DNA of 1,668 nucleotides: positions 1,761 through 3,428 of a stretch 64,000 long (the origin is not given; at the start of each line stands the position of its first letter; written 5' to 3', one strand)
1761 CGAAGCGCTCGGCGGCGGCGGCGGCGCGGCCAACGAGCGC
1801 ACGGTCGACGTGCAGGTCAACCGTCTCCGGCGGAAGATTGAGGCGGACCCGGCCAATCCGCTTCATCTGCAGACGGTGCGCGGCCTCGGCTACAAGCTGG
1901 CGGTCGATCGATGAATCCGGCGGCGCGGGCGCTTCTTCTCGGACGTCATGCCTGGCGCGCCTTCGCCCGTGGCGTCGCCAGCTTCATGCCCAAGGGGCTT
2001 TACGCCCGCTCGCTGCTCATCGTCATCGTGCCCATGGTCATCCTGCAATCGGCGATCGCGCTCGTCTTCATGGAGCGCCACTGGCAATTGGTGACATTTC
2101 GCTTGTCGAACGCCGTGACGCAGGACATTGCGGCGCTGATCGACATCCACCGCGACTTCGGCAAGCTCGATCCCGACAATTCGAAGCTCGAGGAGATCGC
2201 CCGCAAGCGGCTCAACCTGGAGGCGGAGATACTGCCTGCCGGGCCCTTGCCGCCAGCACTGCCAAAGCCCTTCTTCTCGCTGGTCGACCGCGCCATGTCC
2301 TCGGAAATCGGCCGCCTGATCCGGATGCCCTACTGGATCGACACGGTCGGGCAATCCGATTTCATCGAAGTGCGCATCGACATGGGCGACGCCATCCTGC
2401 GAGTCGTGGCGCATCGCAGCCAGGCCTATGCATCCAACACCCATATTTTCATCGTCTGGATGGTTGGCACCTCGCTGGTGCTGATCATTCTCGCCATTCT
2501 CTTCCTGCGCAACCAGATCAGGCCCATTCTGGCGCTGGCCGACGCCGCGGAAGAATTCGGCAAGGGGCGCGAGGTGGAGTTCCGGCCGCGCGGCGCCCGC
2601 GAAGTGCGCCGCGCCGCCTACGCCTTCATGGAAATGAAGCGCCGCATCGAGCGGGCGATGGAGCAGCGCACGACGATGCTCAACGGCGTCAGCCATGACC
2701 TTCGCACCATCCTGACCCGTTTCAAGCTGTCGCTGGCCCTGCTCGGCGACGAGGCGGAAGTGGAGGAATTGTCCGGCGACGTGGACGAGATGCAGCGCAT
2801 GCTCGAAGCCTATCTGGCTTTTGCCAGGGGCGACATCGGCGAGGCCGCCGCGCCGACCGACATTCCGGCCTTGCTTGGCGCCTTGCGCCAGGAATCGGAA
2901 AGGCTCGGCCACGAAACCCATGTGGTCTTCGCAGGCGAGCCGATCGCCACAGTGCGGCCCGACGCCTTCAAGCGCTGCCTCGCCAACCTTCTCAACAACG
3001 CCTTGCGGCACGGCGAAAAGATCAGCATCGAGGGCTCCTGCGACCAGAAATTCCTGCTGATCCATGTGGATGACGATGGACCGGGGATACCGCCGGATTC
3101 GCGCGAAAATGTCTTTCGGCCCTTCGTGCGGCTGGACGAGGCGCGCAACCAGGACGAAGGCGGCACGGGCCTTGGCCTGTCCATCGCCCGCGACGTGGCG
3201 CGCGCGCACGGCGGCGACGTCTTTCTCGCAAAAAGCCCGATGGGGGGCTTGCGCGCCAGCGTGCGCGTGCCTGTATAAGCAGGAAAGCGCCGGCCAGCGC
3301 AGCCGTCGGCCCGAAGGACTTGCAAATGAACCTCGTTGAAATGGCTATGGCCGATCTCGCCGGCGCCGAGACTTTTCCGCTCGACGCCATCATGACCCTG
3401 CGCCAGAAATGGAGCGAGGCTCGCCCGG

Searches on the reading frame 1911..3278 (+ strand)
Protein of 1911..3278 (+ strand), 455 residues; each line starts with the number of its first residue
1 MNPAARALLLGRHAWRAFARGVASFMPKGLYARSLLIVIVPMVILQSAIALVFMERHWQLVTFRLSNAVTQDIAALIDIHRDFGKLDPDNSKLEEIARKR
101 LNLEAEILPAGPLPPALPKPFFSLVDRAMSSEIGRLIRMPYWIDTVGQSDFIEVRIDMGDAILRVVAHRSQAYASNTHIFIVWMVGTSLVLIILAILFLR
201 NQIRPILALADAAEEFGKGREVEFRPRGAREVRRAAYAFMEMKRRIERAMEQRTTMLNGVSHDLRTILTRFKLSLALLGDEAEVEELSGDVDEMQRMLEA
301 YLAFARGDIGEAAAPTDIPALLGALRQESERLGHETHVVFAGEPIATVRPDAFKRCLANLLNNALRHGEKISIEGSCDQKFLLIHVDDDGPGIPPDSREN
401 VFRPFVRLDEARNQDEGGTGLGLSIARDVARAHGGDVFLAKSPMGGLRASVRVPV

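Call 79: search_protein_families(library=pfam, proteins=[window:1911-3278:+], max_evalue=0.001)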
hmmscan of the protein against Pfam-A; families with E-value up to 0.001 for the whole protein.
window:1911-3278:+ (455 aa): 2 families
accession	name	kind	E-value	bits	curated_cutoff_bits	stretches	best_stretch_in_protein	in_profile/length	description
PF02518.31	HATPase_c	-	3e-22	79.6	26.4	1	350-454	3-108/111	Histidine kinase-, DNA gyrase B-, and HSP90-like ATPase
PF00512.31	HisKA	-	2.1e-06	28.1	26.9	1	253-308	2-64/66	His Kinase A (phospho-acceptor) domain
